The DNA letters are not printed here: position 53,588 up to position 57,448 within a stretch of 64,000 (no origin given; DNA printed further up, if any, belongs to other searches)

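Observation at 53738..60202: Shared Cys-rich 'C-P-N-G-x-C-x-DGAC' module across several giant secreted proteins, with a membrane DsbA-like oxidoreductase elsewhere in the window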

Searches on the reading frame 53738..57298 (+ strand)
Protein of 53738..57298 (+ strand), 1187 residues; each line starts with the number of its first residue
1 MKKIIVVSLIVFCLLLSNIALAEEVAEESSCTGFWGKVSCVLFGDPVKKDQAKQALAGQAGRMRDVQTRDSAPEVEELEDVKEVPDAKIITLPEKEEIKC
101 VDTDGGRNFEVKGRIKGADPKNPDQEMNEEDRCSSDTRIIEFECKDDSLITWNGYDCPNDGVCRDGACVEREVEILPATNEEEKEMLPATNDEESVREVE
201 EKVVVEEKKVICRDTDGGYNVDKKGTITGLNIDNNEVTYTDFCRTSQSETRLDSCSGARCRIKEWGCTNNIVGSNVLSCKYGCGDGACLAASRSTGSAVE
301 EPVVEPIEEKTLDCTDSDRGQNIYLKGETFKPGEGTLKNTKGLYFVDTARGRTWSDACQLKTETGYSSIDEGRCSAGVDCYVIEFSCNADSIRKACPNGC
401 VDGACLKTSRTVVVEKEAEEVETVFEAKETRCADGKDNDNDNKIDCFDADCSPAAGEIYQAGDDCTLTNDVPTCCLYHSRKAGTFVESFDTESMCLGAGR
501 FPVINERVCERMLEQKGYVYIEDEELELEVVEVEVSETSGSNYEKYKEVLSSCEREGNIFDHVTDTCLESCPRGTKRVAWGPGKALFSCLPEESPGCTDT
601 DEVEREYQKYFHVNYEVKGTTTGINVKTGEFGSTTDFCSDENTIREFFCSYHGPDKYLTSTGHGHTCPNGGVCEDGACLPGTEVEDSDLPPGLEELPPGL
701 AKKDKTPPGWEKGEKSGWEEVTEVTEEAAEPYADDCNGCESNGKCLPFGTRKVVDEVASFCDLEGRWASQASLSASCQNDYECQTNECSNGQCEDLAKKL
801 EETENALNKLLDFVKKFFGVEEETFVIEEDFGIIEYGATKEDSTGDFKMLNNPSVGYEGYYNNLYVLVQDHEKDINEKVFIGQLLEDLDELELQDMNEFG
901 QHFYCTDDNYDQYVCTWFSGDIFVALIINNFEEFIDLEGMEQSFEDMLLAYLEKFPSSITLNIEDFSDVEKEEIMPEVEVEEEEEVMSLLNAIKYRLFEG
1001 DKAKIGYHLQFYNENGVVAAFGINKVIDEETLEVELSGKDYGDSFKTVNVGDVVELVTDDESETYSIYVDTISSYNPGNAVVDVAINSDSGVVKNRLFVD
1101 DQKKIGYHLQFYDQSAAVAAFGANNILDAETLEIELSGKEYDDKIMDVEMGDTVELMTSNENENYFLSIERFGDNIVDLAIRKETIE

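Call 4: search_protein_families(library=pfam, proteins=[window:53738-57298:+], max_evalue=1)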
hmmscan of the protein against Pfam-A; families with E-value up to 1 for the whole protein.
window:53738-57298:+ (1187 aa): 1 family
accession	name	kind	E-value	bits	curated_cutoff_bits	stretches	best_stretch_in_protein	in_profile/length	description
PF25818.1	MTRES1_C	-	0.12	13.2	27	0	1037-1070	39-72/103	Mitochondrial transcription rescue factor 1, C-terminal domain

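Call 8: find_homologous_proteins(query=window:53738-57298:+, max_evalue=0.001)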
Query window:53738-57298:+ (1187 aa): 15 proteins with E <= 0.001 among 8000 candidates.
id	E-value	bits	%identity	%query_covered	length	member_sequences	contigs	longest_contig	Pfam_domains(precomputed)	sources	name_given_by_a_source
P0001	0.0e+0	2722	100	100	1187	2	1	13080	-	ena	-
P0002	0.0e+0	1428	82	44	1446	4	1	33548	-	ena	-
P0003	2.0e-134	468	46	33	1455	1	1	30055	-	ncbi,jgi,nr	ncbi:hypothetical protein HOA91_04530 [Candidatus Woesearchaeota archaeon]|jgi:hypothetical protein|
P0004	2.5e-126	441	29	34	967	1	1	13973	-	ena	-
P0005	9.3e-21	92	23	26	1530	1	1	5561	PF05124.18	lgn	-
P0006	5.4e-18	82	38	7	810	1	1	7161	-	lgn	-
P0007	1.8e-16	77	44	9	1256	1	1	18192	PF00395.26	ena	-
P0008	1.3e-11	61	33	13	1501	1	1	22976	PF13088.13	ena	-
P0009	1.9e-10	58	27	17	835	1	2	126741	-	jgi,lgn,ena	-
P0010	5.7e-9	53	33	7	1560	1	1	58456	PF17957.8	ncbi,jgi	-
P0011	6.0e-9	53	38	8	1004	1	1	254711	-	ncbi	ncbi:MAG: hypothetical protein ABIC95_01395 [archaeon]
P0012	7.0e-7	46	26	16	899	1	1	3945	-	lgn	-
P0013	2.2e-5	41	25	20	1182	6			-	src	-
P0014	7.5e-5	39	25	17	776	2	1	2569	-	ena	-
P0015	2.1e-4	37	29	17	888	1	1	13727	PF13620.13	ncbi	-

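Call 9: find_encoding_contigs(protein=window:53738-57298:+, flank=3000, max_places=4)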
Protein window:53738-57298:+ (1187 aa): 9 contigs read that carry it; 4 places shown.
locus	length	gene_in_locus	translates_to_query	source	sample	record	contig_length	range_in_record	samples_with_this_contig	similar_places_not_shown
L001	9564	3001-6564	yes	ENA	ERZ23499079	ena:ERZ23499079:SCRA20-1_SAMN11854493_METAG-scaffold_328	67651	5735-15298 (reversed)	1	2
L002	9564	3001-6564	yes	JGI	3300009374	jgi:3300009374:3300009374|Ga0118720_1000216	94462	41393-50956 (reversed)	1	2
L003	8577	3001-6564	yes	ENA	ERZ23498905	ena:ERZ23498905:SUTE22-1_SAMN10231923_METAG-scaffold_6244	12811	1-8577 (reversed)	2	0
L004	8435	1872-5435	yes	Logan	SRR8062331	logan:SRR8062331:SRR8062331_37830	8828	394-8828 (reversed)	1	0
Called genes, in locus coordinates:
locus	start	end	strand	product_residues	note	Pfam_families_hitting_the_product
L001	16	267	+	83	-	-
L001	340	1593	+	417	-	PF27218:MJ0043_C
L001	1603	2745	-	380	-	-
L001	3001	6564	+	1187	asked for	-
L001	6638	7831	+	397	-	PF02163:Peptidase_M50, PF00571:CBS (weak)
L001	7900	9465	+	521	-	-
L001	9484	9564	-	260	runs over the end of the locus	PF05670:NFACT-R_1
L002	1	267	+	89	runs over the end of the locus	-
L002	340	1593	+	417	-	PF27218:MJ0043_C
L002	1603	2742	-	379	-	-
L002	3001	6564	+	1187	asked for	-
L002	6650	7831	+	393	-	PF02163:Peptidase_M50, PF00571:CBS (weak)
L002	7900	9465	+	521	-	-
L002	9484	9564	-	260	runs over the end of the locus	PF05670:NFACT-R_1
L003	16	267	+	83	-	-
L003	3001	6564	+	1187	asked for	-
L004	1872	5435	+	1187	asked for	-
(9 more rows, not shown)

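Call 19: search_protein_families(library=ncbifam, proteins=[window:53738-57298:+], max_evalue=1)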
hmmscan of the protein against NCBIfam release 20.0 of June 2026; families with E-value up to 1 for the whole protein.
window:53738-57298:+ (1187 aa): 2 families
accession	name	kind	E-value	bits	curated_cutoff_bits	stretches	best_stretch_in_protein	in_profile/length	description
NF033662.1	acid_disulf_rpt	repeat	6.2e-06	25.9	41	1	426-452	1-27/32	acidic double-disulfide repeat-containing protein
NF008063.0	PRK10797.1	subfamily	0.033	13.4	375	1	1018-1060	163-206/302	glutamate/aspartate ABC transporter substrate-binding protein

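Call 61: find_encoding_contigs(protein=P0007, flank=8000, max_places=2)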
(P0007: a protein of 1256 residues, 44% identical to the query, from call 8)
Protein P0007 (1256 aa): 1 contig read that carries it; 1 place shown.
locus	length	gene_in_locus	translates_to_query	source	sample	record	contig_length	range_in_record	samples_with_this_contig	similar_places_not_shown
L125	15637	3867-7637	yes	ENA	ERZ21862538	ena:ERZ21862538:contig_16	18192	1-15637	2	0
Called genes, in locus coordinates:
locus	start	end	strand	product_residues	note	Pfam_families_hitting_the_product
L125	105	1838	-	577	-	PF13196:DUF4012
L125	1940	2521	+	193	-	PF00881:Nitroreductase, PF14512:TM1586_NiRdase (weak)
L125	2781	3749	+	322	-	PF00056:Ldh_1_N, PF02866:Ldh_1_C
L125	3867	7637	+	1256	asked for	PF00395:SLH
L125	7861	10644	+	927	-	PF00929:RNase_T, PF21762:DEDDh_C (weak), PF00270:DEAD (weak), PF04851:ResIII (faint), PF13307:Helicase_C_2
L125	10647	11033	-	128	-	-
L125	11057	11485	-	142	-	-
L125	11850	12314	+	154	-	-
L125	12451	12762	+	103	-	-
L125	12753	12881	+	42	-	-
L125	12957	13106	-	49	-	-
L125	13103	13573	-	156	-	PF01797:Y1_Tnp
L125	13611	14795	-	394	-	PF05496:RuvB_N, PF00158:Sigma54_activat (faint), PF20720:nSTAND3 (weak), PF00004:AAA, PF07728:AAA_5 (weak), PF13173:AAA_14 (weak), PF16193:AAA_assoc_2, PF12002:MgsA_C, +1 more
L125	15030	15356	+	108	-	-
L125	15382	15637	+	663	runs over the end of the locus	PF01496:V_ATPase_I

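Call 63: search_protein_families(library=pfam, proteins=[P0002, P0003, P0004, P0005], max_evalue=0.01)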
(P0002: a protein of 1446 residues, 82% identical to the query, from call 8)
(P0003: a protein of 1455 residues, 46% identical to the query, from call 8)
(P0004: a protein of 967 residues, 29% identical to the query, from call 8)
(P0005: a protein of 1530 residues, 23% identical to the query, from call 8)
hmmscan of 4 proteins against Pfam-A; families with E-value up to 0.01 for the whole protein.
P0002 (1446 aa): 0 families

P0003 (1455 aa): 1 family
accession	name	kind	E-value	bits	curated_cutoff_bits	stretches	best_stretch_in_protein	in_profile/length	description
PF05124.17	S_layer_C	-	0.00098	19.3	23.9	0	988-1027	1-40/177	S-layer like family, outer domain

P0004 (967 aa): 0 families

P0005 (1530 aa): 1 family
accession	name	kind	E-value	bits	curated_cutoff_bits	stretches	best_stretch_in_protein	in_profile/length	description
PF05124.17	S_layer_C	-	2.3e-09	37.6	23.9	1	1424-1500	97-173/177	S-layer like family, outer domain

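Call 64: find_encoding_contigs(protein=P0002, flank=6000, max_places=1)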
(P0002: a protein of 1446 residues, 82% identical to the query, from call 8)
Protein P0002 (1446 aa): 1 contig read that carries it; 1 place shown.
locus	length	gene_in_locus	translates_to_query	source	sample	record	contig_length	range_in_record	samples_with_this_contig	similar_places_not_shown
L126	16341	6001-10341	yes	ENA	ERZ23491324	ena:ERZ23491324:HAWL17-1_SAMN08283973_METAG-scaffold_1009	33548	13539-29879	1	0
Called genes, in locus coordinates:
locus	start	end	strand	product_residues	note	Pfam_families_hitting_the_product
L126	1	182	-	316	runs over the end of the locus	-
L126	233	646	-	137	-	-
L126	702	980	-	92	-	-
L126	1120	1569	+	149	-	PF01037:AsnC_trans_reg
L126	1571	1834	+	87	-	-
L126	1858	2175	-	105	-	-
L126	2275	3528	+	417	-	PF27218:MJ0043_C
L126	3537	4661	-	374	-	-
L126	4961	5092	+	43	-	-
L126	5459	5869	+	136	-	-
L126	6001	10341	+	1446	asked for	-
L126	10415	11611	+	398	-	PF02163:Peptidase_M50, PF00571:CBS (weak)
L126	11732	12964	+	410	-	-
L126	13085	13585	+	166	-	-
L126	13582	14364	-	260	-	PF05833:NFACT_N (faint), PF05670:NFACT-R_1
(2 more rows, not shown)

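Call 65: find_encoding_contigs(protein=P0003, flank=6000, max_places=1)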
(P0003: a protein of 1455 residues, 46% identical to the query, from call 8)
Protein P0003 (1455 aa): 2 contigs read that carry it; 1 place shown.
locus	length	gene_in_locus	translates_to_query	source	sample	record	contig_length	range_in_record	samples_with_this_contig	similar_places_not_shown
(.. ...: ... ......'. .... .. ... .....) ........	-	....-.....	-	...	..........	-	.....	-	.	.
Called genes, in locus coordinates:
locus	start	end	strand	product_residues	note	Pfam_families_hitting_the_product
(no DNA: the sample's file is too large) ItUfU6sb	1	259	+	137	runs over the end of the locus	PF01951:Archease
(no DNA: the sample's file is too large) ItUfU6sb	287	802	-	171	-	-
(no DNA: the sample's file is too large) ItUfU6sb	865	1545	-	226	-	PF01966:HD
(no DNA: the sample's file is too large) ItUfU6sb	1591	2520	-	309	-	PF00248:Aldo_ket_red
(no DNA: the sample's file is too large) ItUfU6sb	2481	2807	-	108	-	-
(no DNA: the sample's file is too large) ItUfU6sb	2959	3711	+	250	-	-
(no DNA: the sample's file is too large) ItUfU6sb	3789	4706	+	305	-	-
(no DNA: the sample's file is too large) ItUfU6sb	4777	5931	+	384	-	PF02163:Peptidase_M50, PF00571:CBS (weak)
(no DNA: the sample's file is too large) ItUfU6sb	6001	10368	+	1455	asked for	-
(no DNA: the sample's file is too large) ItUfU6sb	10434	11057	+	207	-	-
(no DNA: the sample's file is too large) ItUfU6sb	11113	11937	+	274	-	PF27296:MJ1341_C (weak)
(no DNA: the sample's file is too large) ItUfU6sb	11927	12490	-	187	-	-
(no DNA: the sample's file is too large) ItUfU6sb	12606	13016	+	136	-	-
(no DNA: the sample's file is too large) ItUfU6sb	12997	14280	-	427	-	-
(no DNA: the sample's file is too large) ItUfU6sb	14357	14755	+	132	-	-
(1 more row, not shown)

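Call 78: find_encoding_contigs(protein=P0004, flank=5000, max_places=1)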
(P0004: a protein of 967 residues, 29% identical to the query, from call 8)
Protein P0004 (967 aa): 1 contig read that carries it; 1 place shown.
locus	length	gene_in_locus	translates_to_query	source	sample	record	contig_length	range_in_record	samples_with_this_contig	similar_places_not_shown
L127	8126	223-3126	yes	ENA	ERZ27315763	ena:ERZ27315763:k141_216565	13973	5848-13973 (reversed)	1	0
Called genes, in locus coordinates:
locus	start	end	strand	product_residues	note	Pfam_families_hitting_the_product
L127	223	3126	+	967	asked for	-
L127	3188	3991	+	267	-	PF01041:DegT_DnrJ_EryC1 (weak), PF27296:MJ1341_C (weak)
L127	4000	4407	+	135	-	-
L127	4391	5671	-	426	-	-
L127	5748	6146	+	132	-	-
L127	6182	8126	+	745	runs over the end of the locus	PF00133:tRNA-synt_1, PF09334:tRNA-synt_1g, PF00133:tRNA-synt_1 (weak), PF01406:tRNA-synt_1e, PF01921:tRNA-synt_1f (weak), PF08264:Anticodon_1, PF19303:Anticodon_3 (weak), PF01588:tRNA_bind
